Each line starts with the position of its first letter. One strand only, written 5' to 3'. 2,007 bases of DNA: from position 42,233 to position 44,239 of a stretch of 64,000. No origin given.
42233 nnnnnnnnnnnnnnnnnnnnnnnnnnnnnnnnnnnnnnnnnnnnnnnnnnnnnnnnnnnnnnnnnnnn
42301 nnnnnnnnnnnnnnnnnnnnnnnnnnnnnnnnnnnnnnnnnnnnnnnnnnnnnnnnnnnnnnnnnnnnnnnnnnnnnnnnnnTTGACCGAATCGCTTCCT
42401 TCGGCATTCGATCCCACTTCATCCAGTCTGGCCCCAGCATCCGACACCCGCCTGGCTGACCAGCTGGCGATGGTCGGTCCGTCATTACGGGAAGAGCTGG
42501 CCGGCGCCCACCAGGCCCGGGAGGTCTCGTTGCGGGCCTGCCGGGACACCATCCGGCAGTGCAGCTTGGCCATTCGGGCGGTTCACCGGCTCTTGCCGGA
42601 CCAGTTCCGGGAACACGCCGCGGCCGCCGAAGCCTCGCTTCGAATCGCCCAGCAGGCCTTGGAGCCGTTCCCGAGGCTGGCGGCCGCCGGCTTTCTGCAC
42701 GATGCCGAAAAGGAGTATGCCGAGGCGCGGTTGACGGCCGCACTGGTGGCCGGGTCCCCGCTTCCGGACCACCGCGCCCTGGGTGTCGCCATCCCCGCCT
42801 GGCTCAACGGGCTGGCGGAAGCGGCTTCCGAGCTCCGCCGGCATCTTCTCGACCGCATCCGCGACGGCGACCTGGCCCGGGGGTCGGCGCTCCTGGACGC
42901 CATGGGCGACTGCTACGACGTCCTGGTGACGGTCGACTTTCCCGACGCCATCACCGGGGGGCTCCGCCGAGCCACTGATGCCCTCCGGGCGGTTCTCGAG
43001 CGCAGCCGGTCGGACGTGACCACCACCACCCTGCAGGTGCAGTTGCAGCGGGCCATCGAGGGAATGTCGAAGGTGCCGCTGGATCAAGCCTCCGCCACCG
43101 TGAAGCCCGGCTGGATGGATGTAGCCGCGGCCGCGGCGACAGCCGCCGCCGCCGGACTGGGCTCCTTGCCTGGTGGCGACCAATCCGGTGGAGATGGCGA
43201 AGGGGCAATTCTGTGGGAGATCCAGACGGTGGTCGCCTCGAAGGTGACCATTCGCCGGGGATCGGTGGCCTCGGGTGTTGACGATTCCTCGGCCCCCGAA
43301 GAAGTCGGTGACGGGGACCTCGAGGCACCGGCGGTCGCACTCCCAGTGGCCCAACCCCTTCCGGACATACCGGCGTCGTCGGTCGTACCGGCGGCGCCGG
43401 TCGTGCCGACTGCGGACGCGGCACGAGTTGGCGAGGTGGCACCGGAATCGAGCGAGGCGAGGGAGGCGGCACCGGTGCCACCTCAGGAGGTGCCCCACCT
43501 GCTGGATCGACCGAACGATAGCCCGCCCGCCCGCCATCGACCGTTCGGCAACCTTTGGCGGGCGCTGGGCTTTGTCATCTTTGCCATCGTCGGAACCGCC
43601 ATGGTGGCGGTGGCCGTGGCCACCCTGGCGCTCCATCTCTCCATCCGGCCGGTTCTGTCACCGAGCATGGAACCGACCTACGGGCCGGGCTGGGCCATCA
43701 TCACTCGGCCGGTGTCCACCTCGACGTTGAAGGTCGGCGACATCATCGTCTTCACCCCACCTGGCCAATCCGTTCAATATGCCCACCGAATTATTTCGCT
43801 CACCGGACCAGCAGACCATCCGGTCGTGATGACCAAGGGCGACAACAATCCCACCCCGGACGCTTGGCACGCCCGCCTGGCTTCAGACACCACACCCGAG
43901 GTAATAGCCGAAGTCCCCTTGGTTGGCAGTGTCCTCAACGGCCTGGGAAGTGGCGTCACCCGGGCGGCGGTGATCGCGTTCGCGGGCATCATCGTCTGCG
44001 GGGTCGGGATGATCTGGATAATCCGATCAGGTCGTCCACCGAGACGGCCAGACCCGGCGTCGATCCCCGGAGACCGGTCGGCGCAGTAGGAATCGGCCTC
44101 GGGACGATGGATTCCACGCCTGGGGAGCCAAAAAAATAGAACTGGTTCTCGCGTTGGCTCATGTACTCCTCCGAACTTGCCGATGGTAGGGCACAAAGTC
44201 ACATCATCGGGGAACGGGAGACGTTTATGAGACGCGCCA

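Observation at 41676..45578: Locus 2: second SipW-type peptidase with TasA-like and beta-rich secreted proteins, preceded by a membrane protein and a translin-like domain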

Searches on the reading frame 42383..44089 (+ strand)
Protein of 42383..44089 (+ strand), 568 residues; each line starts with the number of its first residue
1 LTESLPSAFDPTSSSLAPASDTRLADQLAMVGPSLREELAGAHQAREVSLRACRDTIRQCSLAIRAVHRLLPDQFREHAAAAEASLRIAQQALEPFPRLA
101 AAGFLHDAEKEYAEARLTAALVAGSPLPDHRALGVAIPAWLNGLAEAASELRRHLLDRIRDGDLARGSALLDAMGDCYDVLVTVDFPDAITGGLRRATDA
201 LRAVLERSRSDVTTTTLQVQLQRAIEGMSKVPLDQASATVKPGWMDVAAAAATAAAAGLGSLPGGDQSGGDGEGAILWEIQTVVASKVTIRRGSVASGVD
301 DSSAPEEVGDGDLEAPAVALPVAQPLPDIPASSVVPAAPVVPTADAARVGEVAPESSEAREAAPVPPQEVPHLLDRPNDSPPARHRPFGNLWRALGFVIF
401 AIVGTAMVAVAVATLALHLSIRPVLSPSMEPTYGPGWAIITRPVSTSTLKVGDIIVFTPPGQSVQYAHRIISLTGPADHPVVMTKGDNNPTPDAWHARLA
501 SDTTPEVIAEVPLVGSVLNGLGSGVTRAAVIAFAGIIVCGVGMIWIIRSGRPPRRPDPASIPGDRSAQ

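Call 3: search_protein_families(library=pfam, proteins=[window:42383-44089:+], max_evalue=0.1)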
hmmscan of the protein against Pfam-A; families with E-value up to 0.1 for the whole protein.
window:42383-44089:+ (568 aa): 1 family
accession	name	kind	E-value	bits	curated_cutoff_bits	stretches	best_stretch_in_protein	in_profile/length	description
PF10502.14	Peptidase_S26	-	1.1e-07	32.5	22.9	1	406-475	10-82/168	Signal peptidase, peptidase S26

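Call 4: search_protein_families(library=ncbifam, proteins=[window:42383-44089:+], max_evalue=0.1)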
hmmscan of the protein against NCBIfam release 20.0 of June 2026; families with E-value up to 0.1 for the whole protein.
window:42383-44089:+ (568 aa): 10 families
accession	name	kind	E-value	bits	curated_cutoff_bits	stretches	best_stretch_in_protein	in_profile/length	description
NF011160.0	PRK14562.1-5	equivalog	5.4e-70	235.1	291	1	30-229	6-205/213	haloacid dehalogenase superfamily protein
NF011158.0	PRK14562.1-3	equivalog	5.6e-36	124.2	359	1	34-226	8-204/210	haloacid dehalogenase superfamily protein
NF011161.0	PRK14562.1-6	equivalog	1.1e-34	119.6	228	1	30-229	16-214/218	haloacid dehalogenase superfamily protein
NF011156.0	PRK14562.1-1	equivalog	2.7e-20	73.3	308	1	34-217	15-197/200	haloacid dehalogenase superfamily protein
TIGR02228.1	sigpep_I_arch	equivalog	3e-20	72.7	51.85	1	398-538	6-150/158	signal peptidase I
NF011159.0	PRK14562.1-4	equivalog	2.8e-17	63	269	1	40-225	13-193/198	haloacid dehalogenase superfamily protein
NF046067.1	SigPepSipWBacil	equivalog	2.7e-11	43.4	190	1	418-547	37-166/189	signal peptidase I SipW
TIGR02227.1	sigpep_I_bact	equivalog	1.8e-05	24.7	47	1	401-475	4-79/162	signal peptidase I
NF011157.0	PRK14562.1-2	equivalog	2.4e-05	24.2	238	1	90-188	63-159/191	haloacid dehalogenase superfamily protein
NF045921.1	PhytnSynCrtBRhod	equivalog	0.0035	16.9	500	1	48-171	5-131/307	15-cis-phytoene synthase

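Call 12: find_homologous_proteins(query=window:42383-44089:+)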
Query window:42383-44089:+ (568 aa): 28 proteins with E <= 0.001 among 8000 candidates.
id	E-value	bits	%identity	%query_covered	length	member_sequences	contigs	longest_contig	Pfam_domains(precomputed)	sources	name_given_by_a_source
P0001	0.0e+0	1166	100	95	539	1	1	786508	PF10502.15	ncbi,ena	-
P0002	0.0e+0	1075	94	95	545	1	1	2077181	PF10502.15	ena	-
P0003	8.8e-253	858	74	100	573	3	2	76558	PF10502.15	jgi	jgi:translin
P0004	1.2e-238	811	73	94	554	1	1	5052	PF10502.15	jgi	jgi:translin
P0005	2.0e-235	801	74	92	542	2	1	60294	PF10502.15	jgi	jgi:translin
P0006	1.9e-233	794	72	92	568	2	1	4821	PF10502.15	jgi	jgi:translin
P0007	1.7e-202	692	72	82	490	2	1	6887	PF10502.15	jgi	jgi:signal peptidase I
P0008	1.4e-201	689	78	76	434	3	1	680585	PF10502.15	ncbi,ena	-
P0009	1.4e-163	564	84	57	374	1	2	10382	-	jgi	jgi:translin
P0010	6.7e-157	542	86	54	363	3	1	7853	-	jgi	jgi:translin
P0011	1.8e-156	540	86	54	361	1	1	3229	-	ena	-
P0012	4.9e-154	532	85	54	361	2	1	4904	-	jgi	jgi:translin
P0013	5.0e-151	522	85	53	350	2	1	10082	-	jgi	jgi:translin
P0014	1.1e-146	508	79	55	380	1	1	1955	-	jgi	jgi:translin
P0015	4.7e-144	499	78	55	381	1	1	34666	-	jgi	jgi:translin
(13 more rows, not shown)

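Call 13: find_encoding_contigs(protein=P0001, flank=10000, max_places=3)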
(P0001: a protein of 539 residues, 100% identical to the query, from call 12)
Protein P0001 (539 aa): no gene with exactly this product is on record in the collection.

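Call 14: find_encoding_contigs(protein=P0015, flank=8000, max_places=3)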
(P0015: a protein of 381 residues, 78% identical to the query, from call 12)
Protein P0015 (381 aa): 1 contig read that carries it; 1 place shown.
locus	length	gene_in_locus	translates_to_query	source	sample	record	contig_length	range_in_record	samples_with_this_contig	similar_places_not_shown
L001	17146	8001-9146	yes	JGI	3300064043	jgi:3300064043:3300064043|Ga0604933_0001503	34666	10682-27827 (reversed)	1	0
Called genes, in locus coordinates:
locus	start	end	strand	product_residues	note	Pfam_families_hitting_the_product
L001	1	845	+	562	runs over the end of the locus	-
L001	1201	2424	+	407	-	-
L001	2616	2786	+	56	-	-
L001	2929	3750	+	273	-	PF00005:ABC_tran, PF13304:AAA_21 (faint)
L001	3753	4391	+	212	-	PF22234:Rv2466c-like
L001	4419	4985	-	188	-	PF00293:NUDIX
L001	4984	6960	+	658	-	PF01928:CYTH, PF05235:CHAD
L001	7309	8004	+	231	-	PF28211:GlpR (faint)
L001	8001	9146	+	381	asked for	-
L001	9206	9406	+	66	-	-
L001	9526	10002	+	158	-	-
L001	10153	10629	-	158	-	-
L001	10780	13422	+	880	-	-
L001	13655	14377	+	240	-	PF03070:TENA_THI-4, PF14518:Haem_oxygenas_2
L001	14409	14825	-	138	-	-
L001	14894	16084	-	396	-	PF00108:Thiolase_N, PF02803:Thiolase_C (weak), PF22691:Thiolase_C_1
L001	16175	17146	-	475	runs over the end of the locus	PF08541:ACP_syn_III_C (weak), PF01796:OB_ChsH2_C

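Call 17: find_related_loci(query=A1, collection=genome_contigs, flank=6000)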
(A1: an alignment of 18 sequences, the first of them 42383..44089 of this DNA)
Query A1 (568 aa) in genome_contigs; peptide patterns used: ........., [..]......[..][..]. (x = any residue, [..] = any of these).
599 stretches matched a pattern (row limit reached: there are more); 566 encode a relative of the query (tblastn E <= 1e-3); the best 80 are kept; 80 distinct loci.
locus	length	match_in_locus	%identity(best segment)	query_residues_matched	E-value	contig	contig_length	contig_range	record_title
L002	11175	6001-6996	84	1-326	4e-156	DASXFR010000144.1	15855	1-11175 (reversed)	MAG TPA_asm: Acidimicrobiales bacterium isolate SMAG_U5143 k141_2263345, whole genome shotgun sequence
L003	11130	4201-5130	85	1-308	3e-149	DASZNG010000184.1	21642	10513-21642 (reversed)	MAG TPA_asm: Acidimicrobiales bacterium isolate SMAG_U5912 k141_4806214, whole genome shotgun sequence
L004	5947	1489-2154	65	8-226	2e-75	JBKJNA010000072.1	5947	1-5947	MAG: Acidimicrobiales bacterium isolate ant_bin.349 S1Ck117_424392_flag_1_multi_17.6297_len_5947, whole genome shotgun s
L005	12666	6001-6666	65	8-226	3e-75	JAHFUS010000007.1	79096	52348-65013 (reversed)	MAG: Actinomycetes bacterium isolate nzgw85 NODE_243_length_79097_cov_27.864149, whole genome shotgun sequence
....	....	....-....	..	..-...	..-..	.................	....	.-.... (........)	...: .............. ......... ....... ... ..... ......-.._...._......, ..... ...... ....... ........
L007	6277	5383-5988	66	25-226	3e-73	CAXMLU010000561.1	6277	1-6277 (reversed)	MAG TPA_asm: uncultured bacterium isolate SRR1572169_binner23_Refined_37 genome assembly, contig: ERZ16270753.115265, wh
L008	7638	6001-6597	70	28-226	6e-70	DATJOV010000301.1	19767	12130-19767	MAG TPA_asm: Acidimicrobiales bacterium isolate SMAG_U14896 k141_1240035, whole genome shotgun sequence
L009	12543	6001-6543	67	46-226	1e-69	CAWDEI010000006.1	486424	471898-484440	MAG: uncultured Acidimicrobiales bacterium isolate MFD05512.bin.2.18 genome assembly, contig: contig_46145, whole genome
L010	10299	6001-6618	63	18-226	4e-69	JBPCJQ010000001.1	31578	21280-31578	MAG: Acidimicrobiales bacterium isolate TH_ant_mag_30 S1Ck127_5407919_flag_0_multi_14.5818_len_31578, whole genome shotg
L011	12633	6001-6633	66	20-230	1e-68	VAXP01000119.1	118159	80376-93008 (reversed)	MAG: Actinobacteria bacterium isolate AC_35 14_0903_12_20cm_scaffold_370, whole genome shotgun sequence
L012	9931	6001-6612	68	24-227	2e-68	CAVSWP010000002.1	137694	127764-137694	MAG: uncultured Acidimicrobiales bacterium isolate MFD09222.bin.1.147 genome assembly, contig: contig_127838, whole geno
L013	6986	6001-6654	60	5-226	5e-68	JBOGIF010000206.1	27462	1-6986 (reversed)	MAG: Acidimicrobiales bacterium isolate H1-B1_metabat2.bin.96 k127_1881005, whole genome shotgun sequence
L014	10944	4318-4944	67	18-226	9e-68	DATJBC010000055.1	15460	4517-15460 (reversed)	MAG TPA_asm: Acidimicrobiales bacterium isolate SMAG_U15344 k141_5676932, whole genome shotgun sequence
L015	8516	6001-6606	68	25-226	1e-67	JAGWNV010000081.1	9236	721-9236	MAG: Acidobacteriota bacterium isolate REEB240 contig-150_11798, whole genome shotgun sequence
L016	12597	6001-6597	67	28-226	2e-67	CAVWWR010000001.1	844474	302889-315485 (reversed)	MAG: uncultured Acidimicrobiales bacterium isolate MFD03399.bin.2.90 genome assembly, contig: contig_10324, whole genome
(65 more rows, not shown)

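Call 21: find_encoding_contigs(protein=P0003, flank=8000, max_places=2)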
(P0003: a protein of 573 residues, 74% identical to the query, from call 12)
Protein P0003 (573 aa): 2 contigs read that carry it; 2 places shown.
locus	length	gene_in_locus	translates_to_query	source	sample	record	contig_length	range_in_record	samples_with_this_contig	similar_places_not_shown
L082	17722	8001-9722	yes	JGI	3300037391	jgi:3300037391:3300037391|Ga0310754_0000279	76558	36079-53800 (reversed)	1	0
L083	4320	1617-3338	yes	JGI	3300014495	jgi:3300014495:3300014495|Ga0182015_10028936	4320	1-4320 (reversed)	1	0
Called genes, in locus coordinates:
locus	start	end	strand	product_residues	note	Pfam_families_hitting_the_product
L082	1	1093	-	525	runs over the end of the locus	PF02776:TPP_enzyme_N, PF02775:TPP_enzyme_C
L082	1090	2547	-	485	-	PF01565:FAD_binding_4, PF02913:FAD-oxidase_C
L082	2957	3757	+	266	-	PF00005:ABC_tran, PF13304:AAA_21 (faint)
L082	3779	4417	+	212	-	PF01323:DSBA (faint), PF22234:Rv2466c-like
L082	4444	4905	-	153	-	PF00293:NUDIX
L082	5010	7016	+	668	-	PF01928:CYTH, PF05235:CHAD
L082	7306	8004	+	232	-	PF28211:GlpR (weak)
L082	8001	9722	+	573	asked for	PF10502:Peptidase_S26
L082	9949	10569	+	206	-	PF12389:Peptidase_M73 (weak)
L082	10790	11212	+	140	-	-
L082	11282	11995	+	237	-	PF03070:TENA_THI-4 (weak), PF14518:Haem_oxygenas_2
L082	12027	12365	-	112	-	-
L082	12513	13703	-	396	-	PF00108:Thiolase_N, PF22691:Thiolase_C_1, PF02803:Thiolase_C (weak)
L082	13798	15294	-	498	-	PF08541:ACP_syn_III_C, PF01796:OB_ChsH2_C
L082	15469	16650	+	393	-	PF02771:Acyl-CoA_dh_N, PF02770:Acyl-CoA_dh_M, PF00441:Acyl-CoA_dh_1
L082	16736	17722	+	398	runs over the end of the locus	PF02515:CoA_transf_3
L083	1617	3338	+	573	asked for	PF10502:Peptidase_S26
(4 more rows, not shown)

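Call 22: find_encoding_contigs(protein=P0005, flank=8000, max_places=2)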
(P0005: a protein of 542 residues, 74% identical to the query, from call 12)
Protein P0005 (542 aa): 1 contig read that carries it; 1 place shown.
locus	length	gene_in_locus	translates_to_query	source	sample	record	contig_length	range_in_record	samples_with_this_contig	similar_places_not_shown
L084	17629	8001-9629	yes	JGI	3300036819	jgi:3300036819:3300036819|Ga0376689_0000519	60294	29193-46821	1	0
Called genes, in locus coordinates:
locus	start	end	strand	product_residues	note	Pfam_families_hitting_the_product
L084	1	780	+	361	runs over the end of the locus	PF01926:MMR_HSR1, PF02421:FeoB_N, PF06071:YchF-GTPase_C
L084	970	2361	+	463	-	-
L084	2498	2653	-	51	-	PF19626:DUF6131 (weak)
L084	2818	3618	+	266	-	PF00005:ABC_tran, PF13304:AAA_21 (faint)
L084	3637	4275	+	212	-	PF01323:DSBA (faint), PF22234:Rv2466c-like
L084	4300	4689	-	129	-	PF00293:NUDIX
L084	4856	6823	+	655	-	PF01928:CYTH, PF05235:CHAD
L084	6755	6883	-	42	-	-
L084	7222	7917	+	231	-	PF28211:GlpR (weak)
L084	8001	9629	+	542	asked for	PF10502:Peptidase_S26 (weak)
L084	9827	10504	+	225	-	PF12389:Peptidase_M73 (weak)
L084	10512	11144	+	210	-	-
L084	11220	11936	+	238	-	PF03070:TENA_THI-4 (weak), PF14518:Haem_oxygenas_2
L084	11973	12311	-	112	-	-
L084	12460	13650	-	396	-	PF00108:Thiolase_N, PF22691:Thiolase_C_1, PF02803:Thiolase_C (weak)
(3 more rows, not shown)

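Call 23: find_encoding_contigs(protein=P0008, flank=8000, max_places=2)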
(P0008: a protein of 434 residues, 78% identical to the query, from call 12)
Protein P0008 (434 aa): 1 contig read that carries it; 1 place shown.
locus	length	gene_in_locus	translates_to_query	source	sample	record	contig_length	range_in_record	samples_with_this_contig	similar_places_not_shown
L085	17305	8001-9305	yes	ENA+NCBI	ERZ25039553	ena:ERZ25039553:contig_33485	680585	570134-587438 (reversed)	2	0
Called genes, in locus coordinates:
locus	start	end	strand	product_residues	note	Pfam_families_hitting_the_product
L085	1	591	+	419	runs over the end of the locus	PF13385:Laminin_G_3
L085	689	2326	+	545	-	-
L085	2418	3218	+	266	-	PF00005:ABC_tran, PF13304:AAA_21 (weak)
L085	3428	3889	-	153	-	PF00293:NUDIX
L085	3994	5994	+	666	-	PF01928:CYTH (weak), PF05235:CHAD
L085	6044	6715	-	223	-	PF07947:YhhN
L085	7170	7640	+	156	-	PF28211:GlpR (weak)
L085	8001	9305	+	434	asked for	PF10502:Peptidase_S26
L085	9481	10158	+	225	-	PF12389:Peptidase_M73 (faint)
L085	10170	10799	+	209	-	-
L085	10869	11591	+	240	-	PF03070:TENA_THI-4 (weak), PF14518:Haem_oxygenas_2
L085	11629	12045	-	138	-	-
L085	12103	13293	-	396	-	PF00108:Thiolase_N, PF22691:Thiolase_C_1, PF02803:Thiolase_C (weak)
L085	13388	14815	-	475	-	PF08541:ACP_syn_III_C (weak), PF01796:OB_ChsH2_C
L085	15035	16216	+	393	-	PF02771:Acyl-CoA_dh_N, PF02770:Acyl-CoA_dh_M, PF00441:Acyl-CoA_dh_1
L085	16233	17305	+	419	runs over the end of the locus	PF02515:CoA_transf_3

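Call 55: search_protein_families(library=ncbifam, proteins=[L001:9427-10002:+, L001:10217-10783:+], max_evalue=0.1)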
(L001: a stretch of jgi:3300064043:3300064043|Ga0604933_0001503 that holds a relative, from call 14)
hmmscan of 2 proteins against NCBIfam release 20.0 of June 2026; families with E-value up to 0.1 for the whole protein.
L001:9427-10002:+ (191 aa): 0 families

L001:10217-10783:+ (188 aa): 1 family
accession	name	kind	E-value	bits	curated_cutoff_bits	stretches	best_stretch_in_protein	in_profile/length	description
NF047946.1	FlgBrkeFlhE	equivalog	0.0077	16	150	1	38-137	4-94/126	flagellar protein FlhE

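Call 78: list_cluster_members(proteins=[P0001, P0029, P0149, P0002])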
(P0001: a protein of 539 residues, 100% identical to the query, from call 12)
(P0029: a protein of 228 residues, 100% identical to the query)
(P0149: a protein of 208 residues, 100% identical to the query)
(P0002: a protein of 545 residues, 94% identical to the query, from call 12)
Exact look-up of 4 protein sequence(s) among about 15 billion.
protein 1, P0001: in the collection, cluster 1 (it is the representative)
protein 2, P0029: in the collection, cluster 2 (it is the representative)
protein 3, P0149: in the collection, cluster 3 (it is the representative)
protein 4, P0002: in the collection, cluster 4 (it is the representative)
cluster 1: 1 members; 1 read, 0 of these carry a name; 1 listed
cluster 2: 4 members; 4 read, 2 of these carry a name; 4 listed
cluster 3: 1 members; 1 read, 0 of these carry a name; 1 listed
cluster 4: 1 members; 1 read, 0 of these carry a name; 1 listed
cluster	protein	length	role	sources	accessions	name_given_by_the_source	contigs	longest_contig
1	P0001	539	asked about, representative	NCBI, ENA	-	-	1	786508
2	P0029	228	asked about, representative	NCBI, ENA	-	-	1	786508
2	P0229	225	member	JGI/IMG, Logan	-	hypothetical protein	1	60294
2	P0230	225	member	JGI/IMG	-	spore coat-associated protein N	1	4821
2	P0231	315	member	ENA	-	-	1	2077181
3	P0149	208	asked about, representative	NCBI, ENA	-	-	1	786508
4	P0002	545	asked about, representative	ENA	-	-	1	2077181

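Call 79: search_protein_families(library=padloc, proteins=[window:42383-44089:+], max_evalue=0.01)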
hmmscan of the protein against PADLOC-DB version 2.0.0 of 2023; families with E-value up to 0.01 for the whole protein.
window:42383-44089:+ (568 aa): 0 families

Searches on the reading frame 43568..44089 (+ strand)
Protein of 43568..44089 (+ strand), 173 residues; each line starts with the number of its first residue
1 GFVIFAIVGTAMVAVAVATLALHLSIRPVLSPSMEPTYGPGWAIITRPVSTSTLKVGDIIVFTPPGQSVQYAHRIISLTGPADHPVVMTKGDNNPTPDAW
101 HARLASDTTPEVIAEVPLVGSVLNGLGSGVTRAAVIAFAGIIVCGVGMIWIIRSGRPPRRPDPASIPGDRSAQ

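Call 55: search_protein_families(library=ncbifam, proteins=[window:43568-44089:+], max_evalue=0.1)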
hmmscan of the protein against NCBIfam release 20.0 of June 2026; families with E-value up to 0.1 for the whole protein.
window:43568-44089:+ (173 aa): 3 families
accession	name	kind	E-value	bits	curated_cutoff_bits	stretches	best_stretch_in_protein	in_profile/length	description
TIGR02228.1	sigpep_I_arch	equivalog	2.6e-21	76.2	51.85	1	3-143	6-150/158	signal peptidase I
NF046067.1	SigPepSipWBacil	equivalog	2.1e-12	47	190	1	24-153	38-167/189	signal peptidase I SipW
TIGR02227.1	sigpep_I_bact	equivalog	2.4e-06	27.5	47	1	6-80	4-79/162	signal peptidase I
